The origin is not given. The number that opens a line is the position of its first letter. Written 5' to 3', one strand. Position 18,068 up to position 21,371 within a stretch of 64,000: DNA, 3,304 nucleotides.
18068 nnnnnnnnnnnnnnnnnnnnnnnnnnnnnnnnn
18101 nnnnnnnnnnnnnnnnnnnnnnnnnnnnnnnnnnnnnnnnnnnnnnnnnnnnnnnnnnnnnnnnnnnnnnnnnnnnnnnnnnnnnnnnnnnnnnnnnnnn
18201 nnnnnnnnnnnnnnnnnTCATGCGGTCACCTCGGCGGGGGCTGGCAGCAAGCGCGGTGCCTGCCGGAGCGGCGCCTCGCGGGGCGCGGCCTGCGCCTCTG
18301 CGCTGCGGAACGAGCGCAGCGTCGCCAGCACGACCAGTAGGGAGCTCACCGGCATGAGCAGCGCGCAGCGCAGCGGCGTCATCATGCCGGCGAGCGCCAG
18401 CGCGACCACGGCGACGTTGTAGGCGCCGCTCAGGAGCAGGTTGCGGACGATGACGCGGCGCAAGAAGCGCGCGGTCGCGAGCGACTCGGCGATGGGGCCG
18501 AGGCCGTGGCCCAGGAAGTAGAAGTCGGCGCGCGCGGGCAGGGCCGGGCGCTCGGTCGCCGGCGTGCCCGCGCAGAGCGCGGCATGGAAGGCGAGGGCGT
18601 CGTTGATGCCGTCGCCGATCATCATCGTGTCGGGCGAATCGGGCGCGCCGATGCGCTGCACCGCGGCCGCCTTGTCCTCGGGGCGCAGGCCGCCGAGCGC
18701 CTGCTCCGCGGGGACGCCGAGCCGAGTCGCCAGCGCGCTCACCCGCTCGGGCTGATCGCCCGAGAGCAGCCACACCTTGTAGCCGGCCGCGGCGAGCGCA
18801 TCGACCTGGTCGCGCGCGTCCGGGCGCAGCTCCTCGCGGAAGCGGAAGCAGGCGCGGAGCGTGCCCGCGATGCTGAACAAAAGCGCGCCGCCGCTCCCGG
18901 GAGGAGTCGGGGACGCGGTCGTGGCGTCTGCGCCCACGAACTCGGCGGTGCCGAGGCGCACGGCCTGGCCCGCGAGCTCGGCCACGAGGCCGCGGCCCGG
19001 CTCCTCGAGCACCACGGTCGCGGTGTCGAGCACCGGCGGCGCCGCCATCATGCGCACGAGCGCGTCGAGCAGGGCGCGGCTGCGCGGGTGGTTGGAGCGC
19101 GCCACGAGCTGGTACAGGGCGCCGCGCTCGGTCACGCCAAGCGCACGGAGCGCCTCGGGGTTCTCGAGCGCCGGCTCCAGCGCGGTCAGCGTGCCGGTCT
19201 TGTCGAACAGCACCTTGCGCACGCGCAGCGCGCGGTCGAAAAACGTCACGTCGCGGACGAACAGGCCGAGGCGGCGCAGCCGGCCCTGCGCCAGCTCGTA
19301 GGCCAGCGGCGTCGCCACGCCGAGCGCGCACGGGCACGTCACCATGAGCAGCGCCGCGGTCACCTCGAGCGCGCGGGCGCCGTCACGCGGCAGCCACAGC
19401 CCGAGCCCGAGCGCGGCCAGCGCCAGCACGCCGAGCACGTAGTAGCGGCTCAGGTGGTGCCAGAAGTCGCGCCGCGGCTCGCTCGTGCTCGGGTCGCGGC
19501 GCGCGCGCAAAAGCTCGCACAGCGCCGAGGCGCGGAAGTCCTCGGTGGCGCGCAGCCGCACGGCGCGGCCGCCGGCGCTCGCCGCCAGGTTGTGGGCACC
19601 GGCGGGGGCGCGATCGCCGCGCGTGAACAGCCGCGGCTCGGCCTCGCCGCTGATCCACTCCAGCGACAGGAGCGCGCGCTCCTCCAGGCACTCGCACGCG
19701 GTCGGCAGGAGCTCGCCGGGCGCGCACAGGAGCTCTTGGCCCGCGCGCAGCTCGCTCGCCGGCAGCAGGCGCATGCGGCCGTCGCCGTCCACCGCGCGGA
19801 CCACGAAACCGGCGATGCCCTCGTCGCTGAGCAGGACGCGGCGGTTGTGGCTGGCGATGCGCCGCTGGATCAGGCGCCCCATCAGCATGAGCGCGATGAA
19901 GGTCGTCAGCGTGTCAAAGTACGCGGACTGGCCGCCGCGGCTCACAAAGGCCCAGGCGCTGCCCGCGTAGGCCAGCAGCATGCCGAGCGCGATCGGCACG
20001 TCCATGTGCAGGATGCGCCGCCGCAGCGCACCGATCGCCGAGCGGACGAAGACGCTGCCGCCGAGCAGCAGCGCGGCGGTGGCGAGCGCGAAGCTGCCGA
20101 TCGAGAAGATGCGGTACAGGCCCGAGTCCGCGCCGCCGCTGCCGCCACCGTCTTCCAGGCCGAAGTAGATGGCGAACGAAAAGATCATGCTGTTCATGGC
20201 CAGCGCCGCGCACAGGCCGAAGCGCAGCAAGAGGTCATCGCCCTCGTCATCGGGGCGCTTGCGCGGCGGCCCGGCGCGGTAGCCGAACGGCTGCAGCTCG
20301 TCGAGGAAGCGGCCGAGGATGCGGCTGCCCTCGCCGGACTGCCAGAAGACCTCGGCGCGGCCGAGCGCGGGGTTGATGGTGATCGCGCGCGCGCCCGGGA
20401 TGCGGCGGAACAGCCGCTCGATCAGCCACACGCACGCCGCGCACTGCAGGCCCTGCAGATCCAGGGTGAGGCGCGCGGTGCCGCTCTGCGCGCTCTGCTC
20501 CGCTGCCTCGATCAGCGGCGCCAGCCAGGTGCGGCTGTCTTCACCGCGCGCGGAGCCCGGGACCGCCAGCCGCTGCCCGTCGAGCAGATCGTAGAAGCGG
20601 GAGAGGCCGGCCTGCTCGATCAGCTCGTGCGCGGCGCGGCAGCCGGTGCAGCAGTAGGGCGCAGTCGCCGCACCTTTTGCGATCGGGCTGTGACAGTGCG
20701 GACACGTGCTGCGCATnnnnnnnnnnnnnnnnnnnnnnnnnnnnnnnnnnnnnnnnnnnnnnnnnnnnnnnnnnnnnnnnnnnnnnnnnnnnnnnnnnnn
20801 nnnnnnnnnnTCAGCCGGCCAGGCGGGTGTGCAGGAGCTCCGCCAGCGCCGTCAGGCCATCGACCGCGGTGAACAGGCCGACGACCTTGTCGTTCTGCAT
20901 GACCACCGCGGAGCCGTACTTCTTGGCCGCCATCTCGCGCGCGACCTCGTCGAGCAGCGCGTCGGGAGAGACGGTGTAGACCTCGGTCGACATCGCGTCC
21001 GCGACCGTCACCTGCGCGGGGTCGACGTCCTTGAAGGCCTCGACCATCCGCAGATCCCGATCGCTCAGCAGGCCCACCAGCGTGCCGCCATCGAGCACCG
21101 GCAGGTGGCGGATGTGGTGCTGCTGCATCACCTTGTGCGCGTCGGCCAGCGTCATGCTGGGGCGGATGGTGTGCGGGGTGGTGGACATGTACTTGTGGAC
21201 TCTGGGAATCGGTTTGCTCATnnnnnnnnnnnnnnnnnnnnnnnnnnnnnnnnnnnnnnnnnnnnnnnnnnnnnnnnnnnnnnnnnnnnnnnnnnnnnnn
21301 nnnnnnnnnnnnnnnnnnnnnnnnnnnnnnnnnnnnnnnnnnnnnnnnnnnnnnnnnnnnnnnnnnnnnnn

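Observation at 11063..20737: Non-canonical cbb3 oxidase locus: ccoI-ccoS upstream, fused ccoNO, monoheme ccoP, no ccoH, DsbD_2 protein, terminal PAS kinase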

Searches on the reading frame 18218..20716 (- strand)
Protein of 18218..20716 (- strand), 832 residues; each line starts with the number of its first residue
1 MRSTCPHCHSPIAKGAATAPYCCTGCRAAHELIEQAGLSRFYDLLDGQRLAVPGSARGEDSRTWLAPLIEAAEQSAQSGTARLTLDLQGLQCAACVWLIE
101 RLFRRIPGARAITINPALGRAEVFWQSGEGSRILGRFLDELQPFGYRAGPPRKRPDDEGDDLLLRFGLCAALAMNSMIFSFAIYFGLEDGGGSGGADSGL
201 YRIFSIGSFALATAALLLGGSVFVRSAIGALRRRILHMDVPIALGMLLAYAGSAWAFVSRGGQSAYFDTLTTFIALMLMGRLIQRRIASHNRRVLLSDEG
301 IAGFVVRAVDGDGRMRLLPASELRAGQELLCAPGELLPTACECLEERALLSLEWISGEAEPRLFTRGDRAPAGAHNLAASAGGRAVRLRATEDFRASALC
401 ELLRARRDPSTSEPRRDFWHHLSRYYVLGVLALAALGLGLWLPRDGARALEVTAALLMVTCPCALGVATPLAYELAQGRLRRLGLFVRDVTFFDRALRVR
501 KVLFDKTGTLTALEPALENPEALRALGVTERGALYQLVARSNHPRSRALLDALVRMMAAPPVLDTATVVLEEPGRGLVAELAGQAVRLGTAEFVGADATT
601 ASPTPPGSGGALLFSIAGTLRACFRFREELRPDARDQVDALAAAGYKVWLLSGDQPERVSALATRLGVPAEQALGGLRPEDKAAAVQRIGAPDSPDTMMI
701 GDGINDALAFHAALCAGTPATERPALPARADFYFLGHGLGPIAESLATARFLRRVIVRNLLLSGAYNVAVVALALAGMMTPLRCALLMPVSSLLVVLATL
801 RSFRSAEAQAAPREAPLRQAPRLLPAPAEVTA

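Call 4: search_protein_families(library=pfam, proteins=[window:18218-20716:-], max_evalue=0.01)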
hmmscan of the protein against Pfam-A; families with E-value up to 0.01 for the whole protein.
window:18218-20716:- (832 aa): 4 families
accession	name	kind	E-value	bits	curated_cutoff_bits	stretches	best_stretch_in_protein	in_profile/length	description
PF00702.32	Hydrolase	-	8.3e-22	79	26.4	1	502-713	4-190/191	haloacid dehalogenase-like hydrolase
PF00122.25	E1-E2_ATPase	-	4.9e-19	69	28.1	1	311-482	11-180/181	E1-E2 ATPase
PF12156.14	ATPase-cat_bd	-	1.2e-06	29.5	27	1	5-46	2-51/86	Putative metal-binding domain of cation transport ATPase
PF00403.32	HMA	-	0.0013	19.5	24.8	1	84-123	1-40/62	Heavy-metal-associated domain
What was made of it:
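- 18218..20716 (-): ccoI, a CopA2-type Cu(I) P1B-ATPase. Pfam E1-E2_ATPase, Hydrolase and ATPase-cat_bd (call 4).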

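Call 5: search_protein_families(library=ncbifam, proteins=[window:18218-20716:-], max_evalue=0.01)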
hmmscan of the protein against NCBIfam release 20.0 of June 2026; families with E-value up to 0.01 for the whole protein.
window:18218-20716:- (832 aa): 13 families
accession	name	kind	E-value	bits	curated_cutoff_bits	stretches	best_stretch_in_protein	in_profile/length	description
TIGR01525.1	ATPase-IB_hvy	subfamily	5e-84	283.1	346.25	1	238-801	1-559/560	heavy metal translocating P-type ATPase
TIGR01511.1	ATPase-IB1_Cu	subfamily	2.6e-71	241.1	397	1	220-800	2-539/542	copper-translocating P-type ATPase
TIGR01512.1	ATPase-IB2_Cd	subfamily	3.1e-56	191.1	313.5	1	319-802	65-492/494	cadmium family heavy metal-translocating P-type ATPase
NF007952.0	PRK10671.1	equivalog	2.3e-48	165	1316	1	81-791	103-812/838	copper-exporting P-type ATPase CopA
NF008262.1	PRK11033.1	equivalog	6.5e-34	117.4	1005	1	312-714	239-639/731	zinc/cadmium/mercury/lead-transporting ATPase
NF033775.1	P_type_ZntA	exception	8.3e-34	116.9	1240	1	310-801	243-727/732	Zn(II)/Cd(II)/Pb(II) translocating P-type ATPase ZntA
TIGR01494.1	ATPase_P-type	subfamily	1.4e-30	106.2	62.3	2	612-779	309-465/478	HAD-IC family P-type ATPase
TIGR01657.1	P-ATPase-V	hypoth_equivalog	1.3e-06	26.3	618.25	1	456-511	405-460/1055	ATP13A2 family polyamine export P-type ATPase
TIGR01497.1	kdpB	equivalog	6.7e-06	24.5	527.9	1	627-713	444-527/675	potassium-transporting ATPase subunit KdpB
NF041115.1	UxxU_metal_bind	equivalog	6.5e-05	23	95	1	79-148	2-69/74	metal-binding (seleno)protein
TIGR01668.1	YqeG_hyp_ppase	hypoth_equivalog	0.00067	19.2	89.1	1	628-703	42-117/170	YqeG family HAD IIIA-type phosphatase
TIGR01490.1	HAD-SF-IB-hyp1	subfamily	0.00073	19.8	98.3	1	627-668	85-126/202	HAD-IB family hydrolase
TIGR00099.1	Cof-subfamily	subfamily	0.0083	15.7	137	0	682-726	189-236/256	Cof-type HAD-IIB family hydrolase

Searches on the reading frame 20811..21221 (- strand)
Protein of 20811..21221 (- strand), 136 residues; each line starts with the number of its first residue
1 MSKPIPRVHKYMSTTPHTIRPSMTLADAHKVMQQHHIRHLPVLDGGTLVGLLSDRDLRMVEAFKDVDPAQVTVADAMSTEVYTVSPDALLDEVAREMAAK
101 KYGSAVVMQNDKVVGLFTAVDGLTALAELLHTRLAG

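Call 4: search_protein_families(library=pfam, proteins=[window:20811-21221:-], max_evalue=0.01)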
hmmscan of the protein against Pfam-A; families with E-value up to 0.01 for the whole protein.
window:20811-21221:- (136 aa): 2 families
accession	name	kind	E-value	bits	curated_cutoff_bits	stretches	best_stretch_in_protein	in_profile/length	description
PF00571.33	CBS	-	3.4e-26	91.8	24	2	9-58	2-52/57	CBS domain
PF17853.6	GGDEF_2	-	0.00046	20.8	24.5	0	71-134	25-84/116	GGDEF-like domain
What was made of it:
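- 20811..21221 (-): CBS-pair protein of 136 aa, probably the first gene of the unit. Pfam CBS, E=3.4e-26 (call 4).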

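Call 5: search_protein_families(library=ncbifam, proteins=[window:20811-21221:-], max_evalue=0.01)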
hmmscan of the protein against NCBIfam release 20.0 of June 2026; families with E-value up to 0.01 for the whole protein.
window:20811-21221:- (136 aa): 22 families
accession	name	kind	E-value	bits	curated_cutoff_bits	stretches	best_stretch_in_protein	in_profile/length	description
TIGR01302.1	IMP_dehydrog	equivalog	4.9e-11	42.2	481.5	1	7-121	81-195/450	IMP dehydrogenase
TIGR00393.1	kpsF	subfamily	5.3e-10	39.3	203.7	1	6-116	155-266/268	KpsF/GutQ family sugar-phosphate isomerase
NF041552.1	TF_PrdR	equivalog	1.2e-09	37.1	795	2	8-59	72-123/577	sigma-54 dependent transcriptional regulator PrdR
NF011447.0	PRK14869.2-3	equivalog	1.7e-09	36.9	522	2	71-118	245-293/540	putative manganese-dependent inorganic diphosphatase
NF053603.1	HhpR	exception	4.9e-09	35.8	520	1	7-121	2-112/282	CBS domain-containing high hydrostatic pressure regulator HhpR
NF041569.1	A-tRNAntase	equivalog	1.1e-07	30.5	1440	1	9-124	312-424/880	A-adding tRNA nucleotidyltransferase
NF008141.0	PRK10892.1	equivalog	2.1e-07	30.5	505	1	50-123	251-323/328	arabinose-5-phosphate isomerase KdsD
TIGR01186.1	proV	subfamily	2.2e-07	30.3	326.6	1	5-126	241-357/363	betaine/proline/choline family ABC transporter ATP-binding protein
NF053863.1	DS11_antiphage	equivalog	1.7e-06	27.4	260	1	3-121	70-187/305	CBS domain-containing anti-phage protein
NF005869.0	PRK07807.1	equivalog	2.6e-06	26.7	549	1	11-123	94-201/479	GuaB1 family IMP dehydrogenase-related protein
NF011443.0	PRK14869.1-5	equivalog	4.1e-06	25.5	335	1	7-57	70-121/546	putative manganese-dependent inorganic diphosphatase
NF011449.0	PRK14869.2-5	equivalog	5e-06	25.8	411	1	8-116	69-195/451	putative manganese-dependent inorganic diphosphatase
NF011442.0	PRK14869.1-4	equivalog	5e-06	25.2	400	1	13-58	77-123/543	putative manganese-dependent inorganic diphosphatase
NF038279.1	TF_CBS_SpxR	exception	2.5e-05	23.2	600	1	20-129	204-308/427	CBS-HotDog domain-containing transcription factor SpxR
TIGR01137.1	cysta_beta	equivalog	3.2e-05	22.8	510.25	1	15-126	347-456/457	cystathionine beta-synthase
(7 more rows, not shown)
